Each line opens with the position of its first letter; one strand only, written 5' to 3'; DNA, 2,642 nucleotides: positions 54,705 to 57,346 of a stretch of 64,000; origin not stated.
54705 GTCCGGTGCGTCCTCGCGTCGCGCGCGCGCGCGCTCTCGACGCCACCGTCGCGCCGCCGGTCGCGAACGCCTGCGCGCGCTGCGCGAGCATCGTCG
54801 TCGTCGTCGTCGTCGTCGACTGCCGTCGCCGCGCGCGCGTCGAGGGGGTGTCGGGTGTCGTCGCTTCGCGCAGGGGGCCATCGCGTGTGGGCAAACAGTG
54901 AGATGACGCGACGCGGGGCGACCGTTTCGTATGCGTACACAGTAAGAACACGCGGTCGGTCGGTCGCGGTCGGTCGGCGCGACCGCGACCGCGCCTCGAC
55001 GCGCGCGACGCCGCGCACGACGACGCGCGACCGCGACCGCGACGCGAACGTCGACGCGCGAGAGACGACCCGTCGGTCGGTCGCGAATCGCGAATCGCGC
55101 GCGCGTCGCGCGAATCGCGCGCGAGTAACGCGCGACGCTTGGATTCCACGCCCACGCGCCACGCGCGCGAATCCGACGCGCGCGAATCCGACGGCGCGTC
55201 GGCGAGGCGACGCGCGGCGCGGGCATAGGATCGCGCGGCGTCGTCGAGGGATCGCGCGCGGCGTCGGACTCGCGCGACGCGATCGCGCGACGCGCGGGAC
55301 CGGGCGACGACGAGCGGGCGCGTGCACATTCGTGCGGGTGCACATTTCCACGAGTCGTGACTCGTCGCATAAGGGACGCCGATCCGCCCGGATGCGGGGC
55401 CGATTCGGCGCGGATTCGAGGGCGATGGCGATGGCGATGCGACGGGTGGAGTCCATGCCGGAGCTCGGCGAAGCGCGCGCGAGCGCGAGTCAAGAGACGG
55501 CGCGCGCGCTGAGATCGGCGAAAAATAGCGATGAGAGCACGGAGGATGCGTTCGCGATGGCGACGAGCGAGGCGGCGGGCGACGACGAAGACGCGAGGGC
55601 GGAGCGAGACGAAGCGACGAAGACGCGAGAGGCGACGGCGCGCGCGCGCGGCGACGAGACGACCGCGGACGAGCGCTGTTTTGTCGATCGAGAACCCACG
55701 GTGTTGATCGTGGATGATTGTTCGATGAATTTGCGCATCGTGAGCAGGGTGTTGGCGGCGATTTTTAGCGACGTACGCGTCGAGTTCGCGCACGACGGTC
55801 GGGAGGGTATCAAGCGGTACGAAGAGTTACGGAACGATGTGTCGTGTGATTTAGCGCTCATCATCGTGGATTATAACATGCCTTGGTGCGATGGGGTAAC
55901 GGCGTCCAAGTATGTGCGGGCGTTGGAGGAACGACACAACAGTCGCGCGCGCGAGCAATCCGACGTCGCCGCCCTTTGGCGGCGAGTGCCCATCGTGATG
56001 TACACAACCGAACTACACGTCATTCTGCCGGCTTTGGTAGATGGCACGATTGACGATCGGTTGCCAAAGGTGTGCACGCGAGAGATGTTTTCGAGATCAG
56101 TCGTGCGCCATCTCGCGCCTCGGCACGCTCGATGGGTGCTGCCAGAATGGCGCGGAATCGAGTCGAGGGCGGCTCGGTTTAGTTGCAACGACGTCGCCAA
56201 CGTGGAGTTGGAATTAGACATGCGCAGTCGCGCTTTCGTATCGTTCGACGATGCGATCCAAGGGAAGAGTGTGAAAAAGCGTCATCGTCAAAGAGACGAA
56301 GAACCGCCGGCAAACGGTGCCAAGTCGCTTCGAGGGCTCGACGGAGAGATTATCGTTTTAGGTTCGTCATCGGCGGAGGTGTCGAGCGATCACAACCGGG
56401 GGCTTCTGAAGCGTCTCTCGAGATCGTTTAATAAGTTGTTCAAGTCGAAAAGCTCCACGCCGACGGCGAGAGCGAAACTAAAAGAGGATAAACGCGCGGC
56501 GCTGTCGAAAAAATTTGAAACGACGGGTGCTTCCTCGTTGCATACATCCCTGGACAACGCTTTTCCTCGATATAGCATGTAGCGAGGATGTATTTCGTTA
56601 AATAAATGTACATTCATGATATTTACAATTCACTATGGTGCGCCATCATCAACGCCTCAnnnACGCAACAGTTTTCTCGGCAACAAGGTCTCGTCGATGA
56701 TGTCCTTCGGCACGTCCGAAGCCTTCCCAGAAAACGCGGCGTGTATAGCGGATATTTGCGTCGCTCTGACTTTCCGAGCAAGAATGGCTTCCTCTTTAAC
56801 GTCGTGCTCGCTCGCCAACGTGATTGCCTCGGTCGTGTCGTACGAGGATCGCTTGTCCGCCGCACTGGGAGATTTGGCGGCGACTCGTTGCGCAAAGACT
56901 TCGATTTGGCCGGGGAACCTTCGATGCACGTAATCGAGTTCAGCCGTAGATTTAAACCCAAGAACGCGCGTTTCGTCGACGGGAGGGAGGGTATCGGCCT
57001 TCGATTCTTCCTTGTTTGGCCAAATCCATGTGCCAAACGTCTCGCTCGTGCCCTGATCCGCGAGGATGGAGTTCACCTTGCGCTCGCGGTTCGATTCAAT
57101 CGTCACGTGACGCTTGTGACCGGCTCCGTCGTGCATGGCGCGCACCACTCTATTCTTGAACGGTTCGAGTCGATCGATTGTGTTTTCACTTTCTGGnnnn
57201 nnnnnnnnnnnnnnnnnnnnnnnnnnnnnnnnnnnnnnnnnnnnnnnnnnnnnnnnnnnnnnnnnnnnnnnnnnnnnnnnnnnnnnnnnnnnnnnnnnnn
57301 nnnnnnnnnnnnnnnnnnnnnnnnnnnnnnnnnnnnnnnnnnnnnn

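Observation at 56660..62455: Intronless 1931-aa ORF built from degenerate ankyrin-like modules with no assignable function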

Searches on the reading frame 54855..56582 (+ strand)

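Call 32: search_protein_families(library=pfam, proteins=[window:54855-56582:+], max_evalue=0.01)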
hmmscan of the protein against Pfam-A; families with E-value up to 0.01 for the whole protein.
window:54855-56582:+ (575 aa): 1 family
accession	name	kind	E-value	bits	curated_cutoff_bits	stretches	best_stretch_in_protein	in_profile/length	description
PF00072.30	Response_reg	-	5.5e-07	30.2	30.2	1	283-358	1-68/111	Response regulator receiver domain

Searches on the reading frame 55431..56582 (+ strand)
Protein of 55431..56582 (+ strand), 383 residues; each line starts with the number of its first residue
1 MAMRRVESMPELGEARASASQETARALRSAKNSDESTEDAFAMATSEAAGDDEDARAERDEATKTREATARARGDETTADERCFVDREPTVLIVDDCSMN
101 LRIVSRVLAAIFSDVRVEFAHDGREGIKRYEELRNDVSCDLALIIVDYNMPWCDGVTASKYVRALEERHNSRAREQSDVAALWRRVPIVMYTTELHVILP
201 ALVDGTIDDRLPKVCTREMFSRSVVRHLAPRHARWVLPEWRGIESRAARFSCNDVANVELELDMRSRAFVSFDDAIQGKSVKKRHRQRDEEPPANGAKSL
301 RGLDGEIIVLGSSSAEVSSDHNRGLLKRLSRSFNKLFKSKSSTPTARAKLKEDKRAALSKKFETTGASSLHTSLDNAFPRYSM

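Call 56: search_protein_families(library=pfam, proteins=[window:55431-56582:+], max_evalue=0.1)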
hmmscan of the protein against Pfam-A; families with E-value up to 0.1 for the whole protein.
window:55431-56582:+ (383 aa): 1 family
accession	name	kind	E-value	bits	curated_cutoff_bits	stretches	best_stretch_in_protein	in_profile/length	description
PF00072.30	Response_reg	-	2.2e-07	31.4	30.2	1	91-166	1-68/111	Response regulator receiver domain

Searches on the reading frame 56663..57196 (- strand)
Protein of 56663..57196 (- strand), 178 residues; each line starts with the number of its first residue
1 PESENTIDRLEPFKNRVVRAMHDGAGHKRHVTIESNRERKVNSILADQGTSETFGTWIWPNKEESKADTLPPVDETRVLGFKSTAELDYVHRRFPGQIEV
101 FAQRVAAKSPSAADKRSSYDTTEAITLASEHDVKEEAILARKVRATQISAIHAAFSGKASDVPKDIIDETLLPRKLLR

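Call 79: search_protein_families(library=pfam, proteins=[window:56663-57196:-], max_evalue=1)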
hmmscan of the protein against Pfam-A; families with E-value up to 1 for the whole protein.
window:56663-57196:- (178 aa): 0 families
